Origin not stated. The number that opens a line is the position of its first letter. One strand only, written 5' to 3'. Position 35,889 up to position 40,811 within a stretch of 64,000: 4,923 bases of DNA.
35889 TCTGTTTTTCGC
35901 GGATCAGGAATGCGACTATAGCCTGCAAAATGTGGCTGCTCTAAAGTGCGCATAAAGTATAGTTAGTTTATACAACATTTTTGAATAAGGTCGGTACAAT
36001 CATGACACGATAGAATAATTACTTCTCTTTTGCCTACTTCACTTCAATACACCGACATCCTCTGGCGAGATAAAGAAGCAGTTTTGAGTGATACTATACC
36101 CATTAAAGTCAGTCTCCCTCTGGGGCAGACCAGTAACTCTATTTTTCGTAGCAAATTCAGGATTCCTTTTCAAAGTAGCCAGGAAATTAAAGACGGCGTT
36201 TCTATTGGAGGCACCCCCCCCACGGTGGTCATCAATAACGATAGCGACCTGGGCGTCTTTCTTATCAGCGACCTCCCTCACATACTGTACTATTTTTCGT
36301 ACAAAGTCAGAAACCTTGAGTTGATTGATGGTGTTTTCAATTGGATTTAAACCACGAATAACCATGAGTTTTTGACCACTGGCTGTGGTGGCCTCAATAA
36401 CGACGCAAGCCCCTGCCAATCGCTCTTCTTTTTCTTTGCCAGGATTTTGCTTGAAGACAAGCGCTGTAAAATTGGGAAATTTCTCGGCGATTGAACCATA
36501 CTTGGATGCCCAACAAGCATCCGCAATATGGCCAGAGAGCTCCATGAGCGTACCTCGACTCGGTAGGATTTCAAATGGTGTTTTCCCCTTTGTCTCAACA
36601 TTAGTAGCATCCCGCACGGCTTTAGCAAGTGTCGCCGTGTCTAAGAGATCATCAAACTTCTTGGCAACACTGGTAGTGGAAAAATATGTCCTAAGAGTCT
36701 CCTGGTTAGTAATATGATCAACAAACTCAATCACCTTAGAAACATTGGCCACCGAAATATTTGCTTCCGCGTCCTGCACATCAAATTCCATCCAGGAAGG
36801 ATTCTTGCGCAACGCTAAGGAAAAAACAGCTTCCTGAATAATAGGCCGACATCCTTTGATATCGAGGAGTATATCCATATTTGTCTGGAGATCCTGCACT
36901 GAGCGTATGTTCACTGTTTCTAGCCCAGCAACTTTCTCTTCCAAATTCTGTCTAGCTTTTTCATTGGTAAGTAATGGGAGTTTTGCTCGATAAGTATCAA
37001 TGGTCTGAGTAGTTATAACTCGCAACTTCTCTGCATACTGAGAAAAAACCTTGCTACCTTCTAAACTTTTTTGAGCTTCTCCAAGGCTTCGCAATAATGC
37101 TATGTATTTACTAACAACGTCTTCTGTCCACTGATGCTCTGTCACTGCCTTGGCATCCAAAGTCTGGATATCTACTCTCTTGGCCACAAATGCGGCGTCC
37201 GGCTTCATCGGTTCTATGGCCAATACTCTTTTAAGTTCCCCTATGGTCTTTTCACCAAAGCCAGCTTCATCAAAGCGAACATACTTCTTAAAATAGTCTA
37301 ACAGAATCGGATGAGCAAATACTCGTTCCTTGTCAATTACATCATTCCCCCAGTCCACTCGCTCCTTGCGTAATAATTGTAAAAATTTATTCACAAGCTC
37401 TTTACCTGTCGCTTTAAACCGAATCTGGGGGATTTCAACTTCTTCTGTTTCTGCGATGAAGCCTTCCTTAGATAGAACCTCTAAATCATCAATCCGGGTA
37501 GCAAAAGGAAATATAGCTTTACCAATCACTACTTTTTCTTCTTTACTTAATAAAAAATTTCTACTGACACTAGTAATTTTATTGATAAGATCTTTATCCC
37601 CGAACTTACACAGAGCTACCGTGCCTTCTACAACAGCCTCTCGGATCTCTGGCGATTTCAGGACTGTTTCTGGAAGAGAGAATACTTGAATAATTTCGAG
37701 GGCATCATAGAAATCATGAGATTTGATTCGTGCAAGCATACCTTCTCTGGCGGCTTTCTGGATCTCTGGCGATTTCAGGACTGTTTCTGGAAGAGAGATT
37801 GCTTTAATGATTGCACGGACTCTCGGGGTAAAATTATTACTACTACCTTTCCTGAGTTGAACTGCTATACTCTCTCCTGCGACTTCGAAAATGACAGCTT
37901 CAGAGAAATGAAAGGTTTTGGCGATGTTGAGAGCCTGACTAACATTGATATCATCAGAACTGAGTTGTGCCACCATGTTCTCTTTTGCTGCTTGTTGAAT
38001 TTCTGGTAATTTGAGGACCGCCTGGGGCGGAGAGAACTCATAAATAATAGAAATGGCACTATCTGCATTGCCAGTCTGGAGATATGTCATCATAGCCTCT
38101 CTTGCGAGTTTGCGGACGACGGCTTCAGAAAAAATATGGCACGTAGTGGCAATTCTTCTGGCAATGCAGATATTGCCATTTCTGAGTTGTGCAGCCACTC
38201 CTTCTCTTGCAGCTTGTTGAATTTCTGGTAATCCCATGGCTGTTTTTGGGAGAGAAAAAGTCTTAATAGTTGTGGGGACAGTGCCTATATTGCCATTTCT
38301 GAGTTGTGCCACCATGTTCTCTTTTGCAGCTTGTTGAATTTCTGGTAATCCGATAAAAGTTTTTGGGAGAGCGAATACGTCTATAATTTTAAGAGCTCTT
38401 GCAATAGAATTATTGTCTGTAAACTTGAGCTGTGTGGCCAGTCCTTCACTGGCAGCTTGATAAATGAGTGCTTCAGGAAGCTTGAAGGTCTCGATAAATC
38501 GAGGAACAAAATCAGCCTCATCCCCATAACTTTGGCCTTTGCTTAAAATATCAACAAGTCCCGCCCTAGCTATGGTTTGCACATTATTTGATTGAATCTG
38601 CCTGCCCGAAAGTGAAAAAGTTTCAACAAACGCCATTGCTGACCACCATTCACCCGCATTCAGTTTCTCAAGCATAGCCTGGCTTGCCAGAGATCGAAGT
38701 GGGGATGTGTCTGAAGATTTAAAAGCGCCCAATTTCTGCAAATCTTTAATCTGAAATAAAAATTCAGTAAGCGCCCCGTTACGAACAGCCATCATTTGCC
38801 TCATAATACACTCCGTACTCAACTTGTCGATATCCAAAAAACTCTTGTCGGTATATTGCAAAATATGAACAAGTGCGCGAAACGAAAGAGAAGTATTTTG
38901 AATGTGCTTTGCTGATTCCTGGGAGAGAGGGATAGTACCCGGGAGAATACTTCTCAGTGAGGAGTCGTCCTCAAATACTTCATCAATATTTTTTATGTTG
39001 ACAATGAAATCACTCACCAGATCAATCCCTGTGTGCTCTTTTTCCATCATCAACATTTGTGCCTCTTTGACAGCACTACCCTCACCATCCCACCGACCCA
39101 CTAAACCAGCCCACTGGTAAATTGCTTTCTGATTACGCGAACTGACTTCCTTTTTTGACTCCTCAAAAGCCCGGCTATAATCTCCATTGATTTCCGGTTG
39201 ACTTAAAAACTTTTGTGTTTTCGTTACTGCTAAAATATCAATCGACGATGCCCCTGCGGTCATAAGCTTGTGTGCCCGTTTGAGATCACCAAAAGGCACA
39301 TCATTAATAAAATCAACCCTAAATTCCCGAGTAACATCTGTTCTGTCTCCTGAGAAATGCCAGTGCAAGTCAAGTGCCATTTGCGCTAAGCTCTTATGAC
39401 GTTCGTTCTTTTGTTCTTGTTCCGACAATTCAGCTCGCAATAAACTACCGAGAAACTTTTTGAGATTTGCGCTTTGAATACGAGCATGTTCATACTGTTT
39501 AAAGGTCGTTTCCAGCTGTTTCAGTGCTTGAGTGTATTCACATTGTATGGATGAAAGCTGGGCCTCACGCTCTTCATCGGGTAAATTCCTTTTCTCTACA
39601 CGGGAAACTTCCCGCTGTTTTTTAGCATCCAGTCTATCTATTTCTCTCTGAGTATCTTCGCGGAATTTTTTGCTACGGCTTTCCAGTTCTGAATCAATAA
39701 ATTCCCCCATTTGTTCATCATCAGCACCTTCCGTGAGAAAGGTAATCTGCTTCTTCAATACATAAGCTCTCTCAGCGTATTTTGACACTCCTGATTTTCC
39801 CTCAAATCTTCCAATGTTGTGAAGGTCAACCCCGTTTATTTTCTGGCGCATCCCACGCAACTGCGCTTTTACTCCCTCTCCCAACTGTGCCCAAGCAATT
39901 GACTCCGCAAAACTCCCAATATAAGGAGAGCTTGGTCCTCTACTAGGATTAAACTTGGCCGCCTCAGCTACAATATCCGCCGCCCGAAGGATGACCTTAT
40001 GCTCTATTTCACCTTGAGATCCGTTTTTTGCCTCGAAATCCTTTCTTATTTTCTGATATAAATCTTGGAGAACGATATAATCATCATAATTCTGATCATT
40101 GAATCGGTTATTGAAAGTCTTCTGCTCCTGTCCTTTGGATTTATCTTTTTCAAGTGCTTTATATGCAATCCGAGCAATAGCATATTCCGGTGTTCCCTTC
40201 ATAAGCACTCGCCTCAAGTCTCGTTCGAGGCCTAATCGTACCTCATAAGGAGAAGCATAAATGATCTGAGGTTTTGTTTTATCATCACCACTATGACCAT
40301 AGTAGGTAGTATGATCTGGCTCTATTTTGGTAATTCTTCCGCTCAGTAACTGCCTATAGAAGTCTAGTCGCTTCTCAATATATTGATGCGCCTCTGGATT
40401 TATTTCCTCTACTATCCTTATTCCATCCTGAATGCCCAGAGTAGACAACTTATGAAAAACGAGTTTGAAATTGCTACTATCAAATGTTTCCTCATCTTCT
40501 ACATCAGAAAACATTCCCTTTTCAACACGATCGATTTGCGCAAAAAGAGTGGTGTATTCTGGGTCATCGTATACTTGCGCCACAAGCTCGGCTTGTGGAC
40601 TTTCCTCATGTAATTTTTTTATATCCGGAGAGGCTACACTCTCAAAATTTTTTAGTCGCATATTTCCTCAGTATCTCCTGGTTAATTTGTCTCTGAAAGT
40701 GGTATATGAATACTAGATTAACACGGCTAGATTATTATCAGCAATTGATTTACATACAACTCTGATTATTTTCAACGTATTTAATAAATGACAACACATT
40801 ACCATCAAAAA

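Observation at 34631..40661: AT-rich locus with a 1540-aa intracellular tandem-repeat giant protein and a co-oriented 440-aa unknown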

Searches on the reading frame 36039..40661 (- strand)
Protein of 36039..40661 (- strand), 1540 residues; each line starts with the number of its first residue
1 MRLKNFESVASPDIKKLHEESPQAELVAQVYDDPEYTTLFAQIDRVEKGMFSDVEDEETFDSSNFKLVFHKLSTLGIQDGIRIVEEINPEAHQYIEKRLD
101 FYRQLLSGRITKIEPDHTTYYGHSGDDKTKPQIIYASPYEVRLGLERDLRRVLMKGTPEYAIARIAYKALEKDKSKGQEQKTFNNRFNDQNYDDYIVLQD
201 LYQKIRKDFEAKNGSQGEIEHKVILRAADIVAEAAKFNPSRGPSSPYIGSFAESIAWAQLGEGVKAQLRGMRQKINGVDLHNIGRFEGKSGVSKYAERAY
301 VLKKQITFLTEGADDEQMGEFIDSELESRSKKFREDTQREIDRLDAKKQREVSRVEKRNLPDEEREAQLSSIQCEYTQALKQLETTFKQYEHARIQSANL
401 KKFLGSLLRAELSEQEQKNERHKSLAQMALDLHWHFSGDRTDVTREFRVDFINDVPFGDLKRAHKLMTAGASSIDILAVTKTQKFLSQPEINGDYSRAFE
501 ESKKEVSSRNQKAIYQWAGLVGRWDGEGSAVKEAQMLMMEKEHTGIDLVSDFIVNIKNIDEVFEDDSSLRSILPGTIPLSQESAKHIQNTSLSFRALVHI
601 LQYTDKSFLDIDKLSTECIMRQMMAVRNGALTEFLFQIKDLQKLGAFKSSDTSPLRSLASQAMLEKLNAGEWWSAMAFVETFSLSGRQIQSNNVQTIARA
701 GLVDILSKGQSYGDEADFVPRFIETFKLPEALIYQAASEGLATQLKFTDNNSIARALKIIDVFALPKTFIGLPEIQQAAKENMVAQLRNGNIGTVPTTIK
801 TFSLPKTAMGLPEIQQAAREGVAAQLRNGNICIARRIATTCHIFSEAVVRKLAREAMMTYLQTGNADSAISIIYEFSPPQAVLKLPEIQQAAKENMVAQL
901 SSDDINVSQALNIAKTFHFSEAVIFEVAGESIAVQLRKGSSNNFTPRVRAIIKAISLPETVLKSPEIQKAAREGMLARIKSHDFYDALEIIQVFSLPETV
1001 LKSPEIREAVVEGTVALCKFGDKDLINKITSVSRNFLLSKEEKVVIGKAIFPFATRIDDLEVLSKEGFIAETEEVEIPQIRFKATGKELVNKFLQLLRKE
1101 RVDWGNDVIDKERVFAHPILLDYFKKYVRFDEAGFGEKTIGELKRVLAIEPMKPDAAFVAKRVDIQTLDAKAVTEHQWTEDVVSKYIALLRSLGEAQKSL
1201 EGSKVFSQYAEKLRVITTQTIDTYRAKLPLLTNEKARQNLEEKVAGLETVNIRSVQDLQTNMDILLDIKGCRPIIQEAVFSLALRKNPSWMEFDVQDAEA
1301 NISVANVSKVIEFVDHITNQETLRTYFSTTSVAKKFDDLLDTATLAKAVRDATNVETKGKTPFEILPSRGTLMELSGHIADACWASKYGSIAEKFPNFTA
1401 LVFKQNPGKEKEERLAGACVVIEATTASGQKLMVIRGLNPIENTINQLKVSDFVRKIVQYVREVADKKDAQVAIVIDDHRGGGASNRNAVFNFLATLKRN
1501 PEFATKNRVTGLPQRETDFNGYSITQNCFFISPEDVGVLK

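Call 3: search_protein_families(library=pfam, proteins=[window:36039-40661:-], max_evalue=1)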
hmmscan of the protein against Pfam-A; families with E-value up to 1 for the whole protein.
window:36039-40661:- (1540 aa): 0 families

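Call 4: search_protein_families(library=ncbifam, proteins=[window:36039-40661:-], max_evalue=1)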
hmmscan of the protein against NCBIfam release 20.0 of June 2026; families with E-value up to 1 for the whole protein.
window:36039-40661:- (1540 aa): 0 families

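Call 5: search_protein_families(library=padloc, proteins=[window:36039-40661:-], max_evalue=1)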
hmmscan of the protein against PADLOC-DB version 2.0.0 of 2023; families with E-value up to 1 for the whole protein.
window:36039-40661:- (1540 aa): 1 family
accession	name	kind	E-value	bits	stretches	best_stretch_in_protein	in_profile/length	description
PDLC03808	RTas346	-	0.031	12.4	1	348-433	22-108/147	DRT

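Call 8: find_homologous_proteins(query=window:36039-40661:-)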
Query window:36039-40661:- (1540 aa): 60 proteins with E <= 0.001 among 8000 candidates.
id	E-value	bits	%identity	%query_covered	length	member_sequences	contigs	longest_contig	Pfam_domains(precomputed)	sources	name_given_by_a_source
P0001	0.0e+0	3411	100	100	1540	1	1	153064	-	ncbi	-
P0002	1.6e-63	233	39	26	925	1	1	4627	-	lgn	-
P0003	2.6e-60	223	35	30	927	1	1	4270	-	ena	-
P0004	3.1e-47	179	33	25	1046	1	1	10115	-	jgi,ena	-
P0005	1.1e-39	154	30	31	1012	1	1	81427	-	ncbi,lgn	-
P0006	9.2e-38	148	31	27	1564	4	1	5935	PF13673.14,PF13508.14,PF00583.32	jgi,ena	-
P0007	2.6e-35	140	33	23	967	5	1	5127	-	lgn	-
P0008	3.2e-34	136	31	30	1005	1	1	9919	-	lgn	-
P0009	5.9e-34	135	32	31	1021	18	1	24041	-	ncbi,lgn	-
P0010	6.0e-34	135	30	31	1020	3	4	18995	-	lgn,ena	-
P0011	6.0e-34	135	31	31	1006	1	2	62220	-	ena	-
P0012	6.2e-34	135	31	31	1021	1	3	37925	-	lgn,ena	-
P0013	7.1e-34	135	33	25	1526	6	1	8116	-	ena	-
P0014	7.1e-34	135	30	25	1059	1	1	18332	-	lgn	-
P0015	9.5e-34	135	31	31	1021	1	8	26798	-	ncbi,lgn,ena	-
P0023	4.6e-33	132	30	31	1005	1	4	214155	-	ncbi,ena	-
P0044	1.4e-31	127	29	30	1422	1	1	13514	-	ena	-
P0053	2.0e-28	117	29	27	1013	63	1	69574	-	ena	-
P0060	3.0e-23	100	29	22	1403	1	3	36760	PF00583.32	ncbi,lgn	-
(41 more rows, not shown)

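Call 19: search_protein_families(library=pfam, proteins=[P0006, P0009, P0013, P0023, P0053, P0060, P0044, P0005], max_evalue=0.1)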
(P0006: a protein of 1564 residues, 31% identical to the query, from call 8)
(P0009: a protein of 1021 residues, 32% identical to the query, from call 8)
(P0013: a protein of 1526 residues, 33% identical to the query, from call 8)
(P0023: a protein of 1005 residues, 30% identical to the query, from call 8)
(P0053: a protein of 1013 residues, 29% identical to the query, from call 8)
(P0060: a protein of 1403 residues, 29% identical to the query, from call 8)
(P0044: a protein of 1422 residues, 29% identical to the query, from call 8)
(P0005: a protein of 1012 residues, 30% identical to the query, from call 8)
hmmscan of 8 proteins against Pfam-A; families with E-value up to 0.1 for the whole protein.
P0006 (1564 aa): 5 families
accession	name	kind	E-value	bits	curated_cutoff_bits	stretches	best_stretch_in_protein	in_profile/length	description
PF00583.31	Acetyltransf_1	-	1.7e-18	67.4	20.7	2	1205-1307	6-104/116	Acetyltransferase (GNAT) family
PF13508.13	Acetyltransf_7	-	7.7e-11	42.7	27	2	1238-1299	6-65/84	Acetyltransferase (GNAT) domain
PF13673.13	Acetyltransf_10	-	1e-09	38.9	23.6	2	1386-1477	7-86/128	Acetyltransferase (GNAT) domain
PF13527.13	Acetyltransf_9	-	0.00092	19.6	25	1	1205-1304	11-114/127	Acetyltransferase (GNAT) domain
PF14542.12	Acetyltransf_CG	-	0.0022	18.5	30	0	1257-1300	17-62/80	GCN5-related N-acetyl-transferase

P0009 (1021 aa): 0 families

P0013 (1526 aa): 2 families
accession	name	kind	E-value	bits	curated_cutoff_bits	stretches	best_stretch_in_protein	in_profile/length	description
PF00583.31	Acetyltransf_1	-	0.0038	17.9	20.7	1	1416-1479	46-103/116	Acetyltransferase (GNAT) family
PF23538.1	Teneurin_ABD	-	0.053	14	27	0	621-690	22-86/115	Teneurin antibiotic-binding-like domain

P0023 (1005 aa): 0 families

P0053 (1013 aa): 0 families

P0060 (1403 aa): 2 families
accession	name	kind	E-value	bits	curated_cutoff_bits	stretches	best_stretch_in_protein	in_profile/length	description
PF00583.31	Acetyltransf_1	-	3.1e-07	31.1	20.7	1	1258-1353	17-103/116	Acetyltransferase (GNAT) family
PF13508.13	Acetyltransf_7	-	3.6e-05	24.5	27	1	1275-1349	4-68/84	Acetyltransferase (GNAT) domain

P0044 (1422 aa): 1 family
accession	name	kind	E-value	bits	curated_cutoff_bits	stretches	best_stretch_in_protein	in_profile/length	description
PF18993.5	Rv0078B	-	0.082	13.4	27.1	0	345-367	23-45/63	Rv0078B-related antitoxin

P0005 (1012 aa): 0 families

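Call 21: search_solved_structures(query=window:36039-40661:-, max_evalue=10)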
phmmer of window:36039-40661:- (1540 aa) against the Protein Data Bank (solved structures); distinct sequences matched with E-value up to 10: 4.
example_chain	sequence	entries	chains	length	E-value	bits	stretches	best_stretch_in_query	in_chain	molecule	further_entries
6woo_S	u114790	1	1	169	0.39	11.6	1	1092-1188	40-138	eL20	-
6t4q_LS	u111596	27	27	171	0.4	11.6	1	1092-1188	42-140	60S ribosomal protein L20-A | Large ribosomal subunit protein eL20A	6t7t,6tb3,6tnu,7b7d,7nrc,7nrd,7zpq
3j6x_60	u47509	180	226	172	0.4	11.5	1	1092-1188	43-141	60S ribosomal protein L20 | 60S ribosomal protein L20-A | 60S RIBOSOMAL PROTEIN L20-B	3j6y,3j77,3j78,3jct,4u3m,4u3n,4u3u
8eub_AS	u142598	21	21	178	0.43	11.4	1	1092-1188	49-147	60S ribosomal protein L20 | Large ribosomal subunit protein eL20A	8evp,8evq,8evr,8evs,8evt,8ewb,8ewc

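Call 40: list_cluster_members(proteins=[P0001, P0061, P0072, P0009, P0023, P0053, P0060, P0097, P0005, P0077])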
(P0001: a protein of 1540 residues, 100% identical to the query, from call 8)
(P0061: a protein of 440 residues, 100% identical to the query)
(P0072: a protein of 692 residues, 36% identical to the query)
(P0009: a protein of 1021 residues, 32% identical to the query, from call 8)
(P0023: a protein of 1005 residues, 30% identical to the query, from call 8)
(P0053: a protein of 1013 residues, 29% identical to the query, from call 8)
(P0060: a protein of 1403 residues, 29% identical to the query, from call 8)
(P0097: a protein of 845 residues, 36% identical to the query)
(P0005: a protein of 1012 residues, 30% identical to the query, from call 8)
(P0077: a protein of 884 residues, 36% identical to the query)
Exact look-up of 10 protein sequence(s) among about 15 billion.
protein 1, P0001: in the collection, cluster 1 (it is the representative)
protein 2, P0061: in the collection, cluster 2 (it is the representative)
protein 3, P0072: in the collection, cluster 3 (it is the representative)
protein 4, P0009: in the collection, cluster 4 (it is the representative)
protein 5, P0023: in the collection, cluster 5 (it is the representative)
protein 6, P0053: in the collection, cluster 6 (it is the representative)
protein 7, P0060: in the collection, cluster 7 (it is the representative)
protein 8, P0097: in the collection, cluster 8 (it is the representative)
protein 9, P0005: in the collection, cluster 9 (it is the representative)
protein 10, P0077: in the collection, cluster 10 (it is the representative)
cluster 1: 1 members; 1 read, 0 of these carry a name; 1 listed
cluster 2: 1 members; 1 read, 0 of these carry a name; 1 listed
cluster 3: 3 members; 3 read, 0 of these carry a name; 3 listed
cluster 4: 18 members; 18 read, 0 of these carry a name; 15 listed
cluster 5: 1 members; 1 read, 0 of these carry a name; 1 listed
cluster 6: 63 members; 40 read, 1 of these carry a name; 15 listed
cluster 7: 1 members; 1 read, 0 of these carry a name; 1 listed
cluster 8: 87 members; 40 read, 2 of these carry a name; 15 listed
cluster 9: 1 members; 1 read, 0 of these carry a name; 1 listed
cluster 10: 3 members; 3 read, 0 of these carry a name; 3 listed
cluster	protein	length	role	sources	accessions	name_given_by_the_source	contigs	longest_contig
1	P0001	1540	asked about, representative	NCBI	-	-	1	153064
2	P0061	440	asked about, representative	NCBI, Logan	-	-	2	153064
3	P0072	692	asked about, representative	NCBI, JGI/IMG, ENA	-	-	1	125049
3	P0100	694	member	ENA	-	-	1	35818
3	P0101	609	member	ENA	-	-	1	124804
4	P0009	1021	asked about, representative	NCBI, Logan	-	-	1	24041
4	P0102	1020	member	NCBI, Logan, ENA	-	-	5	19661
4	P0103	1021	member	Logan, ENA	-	-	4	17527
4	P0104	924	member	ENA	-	-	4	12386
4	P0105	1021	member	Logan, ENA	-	-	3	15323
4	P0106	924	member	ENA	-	-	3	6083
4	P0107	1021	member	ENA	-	-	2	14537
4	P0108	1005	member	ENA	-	-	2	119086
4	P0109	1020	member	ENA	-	-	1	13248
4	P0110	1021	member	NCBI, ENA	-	-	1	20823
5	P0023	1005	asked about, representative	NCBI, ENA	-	-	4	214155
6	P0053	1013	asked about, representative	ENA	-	-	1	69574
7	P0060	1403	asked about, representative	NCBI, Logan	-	-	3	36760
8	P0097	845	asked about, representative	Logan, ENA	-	-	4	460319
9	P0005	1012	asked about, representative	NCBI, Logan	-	-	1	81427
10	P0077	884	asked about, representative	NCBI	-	-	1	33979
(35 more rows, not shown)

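Call 42: search_protein_families(library=phrogs, proteins=[window:36039-40661:-], max_evalue=1)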
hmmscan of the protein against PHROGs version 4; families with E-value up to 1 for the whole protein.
window:36039-40661:- (1540 aa): 0 families

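Call 104: find_encoding_contigs(protein=P0023, flank=6000, max_places=2)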
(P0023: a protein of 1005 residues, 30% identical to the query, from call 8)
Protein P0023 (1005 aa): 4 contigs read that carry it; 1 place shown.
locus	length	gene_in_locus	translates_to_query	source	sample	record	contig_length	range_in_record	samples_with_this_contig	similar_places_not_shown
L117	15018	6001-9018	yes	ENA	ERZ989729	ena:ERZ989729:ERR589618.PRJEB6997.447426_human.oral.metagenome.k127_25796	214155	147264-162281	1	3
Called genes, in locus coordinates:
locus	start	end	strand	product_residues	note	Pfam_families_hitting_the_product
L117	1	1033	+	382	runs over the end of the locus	PF04389:Peptidase_M28 (faint), PF01546:Peptidase_M20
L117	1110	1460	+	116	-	-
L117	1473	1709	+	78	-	PF07927:HicA_toxin (weak)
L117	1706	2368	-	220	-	PF02223:Thymidylate_kin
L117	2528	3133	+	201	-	PF00149:Metallophos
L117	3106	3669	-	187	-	-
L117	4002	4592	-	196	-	PF03167:UDG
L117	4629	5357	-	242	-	PF06541:ABC_trans_CmpB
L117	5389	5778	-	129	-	-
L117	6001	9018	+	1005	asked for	-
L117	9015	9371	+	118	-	-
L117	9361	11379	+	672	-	PF07728:AAA_5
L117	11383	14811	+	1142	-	-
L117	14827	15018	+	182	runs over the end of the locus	-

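Call 105: find_encoding_contigs(protein=P0053, flank=6000, max_places=2)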
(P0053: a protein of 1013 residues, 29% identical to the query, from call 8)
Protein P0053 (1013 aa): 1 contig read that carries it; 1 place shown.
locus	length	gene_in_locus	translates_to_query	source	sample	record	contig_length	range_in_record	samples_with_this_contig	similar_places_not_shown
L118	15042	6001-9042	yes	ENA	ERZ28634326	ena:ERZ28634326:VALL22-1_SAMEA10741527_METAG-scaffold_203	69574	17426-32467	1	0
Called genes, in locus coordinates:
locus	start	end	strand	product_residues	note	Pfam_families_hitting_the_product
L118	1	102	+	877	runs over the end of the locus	-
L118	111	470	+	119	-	-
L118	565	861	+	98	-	-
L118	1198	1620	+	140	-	PF27247:MJ1673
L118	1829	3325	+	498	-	PF09620:Cas_csx3 (weak)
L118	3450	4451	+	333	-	PF03690:MYG1_exonuc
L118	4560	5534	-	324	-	-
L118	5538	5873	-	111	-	-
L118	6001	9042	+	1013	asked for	-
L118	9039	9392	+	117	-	-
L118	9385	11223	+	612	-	-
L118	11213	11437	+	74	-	-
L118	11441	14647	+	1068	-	-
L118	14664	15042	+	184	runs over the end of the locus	-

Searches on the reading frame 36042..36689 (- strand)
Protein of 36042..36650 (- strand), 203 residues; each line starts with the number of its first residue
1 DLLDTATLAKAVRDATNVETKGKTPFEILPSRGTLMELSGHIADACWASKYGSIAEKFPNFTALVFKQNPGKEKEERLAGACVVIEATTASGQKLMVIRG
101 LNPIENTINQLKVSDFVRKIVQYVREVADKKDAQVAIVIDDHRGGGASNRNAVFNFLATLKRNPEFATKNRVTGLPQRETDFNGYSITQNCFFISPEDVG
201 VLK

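Call 113: search_protein_families(library=pfam, proteins=[window:36042-36650:-], max_evalue=10)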
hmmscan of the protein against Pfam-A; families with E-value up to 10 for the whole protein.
window:36042-36650:- (203 aa): 1 family
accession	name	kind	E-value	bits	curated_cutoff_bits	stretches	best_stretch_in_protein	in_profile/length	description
PF14827.12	dCache_3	-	0.052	13.6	25.7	1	91-185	119-209/239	Double sensory domain of two-component sensor kinase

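Call 116: search_solved_structures(query=A6, max_evalue=10)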
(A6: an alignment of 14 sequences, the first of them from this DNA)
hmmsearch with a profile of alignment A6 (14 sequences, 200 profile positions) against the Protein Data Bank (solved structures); distinct sequences matched with E-value up to 10: 2.
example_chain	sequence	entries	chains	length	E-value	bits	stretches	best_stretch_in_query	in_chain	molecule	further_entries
7smj_A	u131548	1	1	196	0.23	14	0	93-147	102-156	AI-designed TIM-barrel F2N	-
7mcc_A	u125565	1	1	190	0.28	13.7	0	93-146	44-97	AI-designed TIM-barrel F2C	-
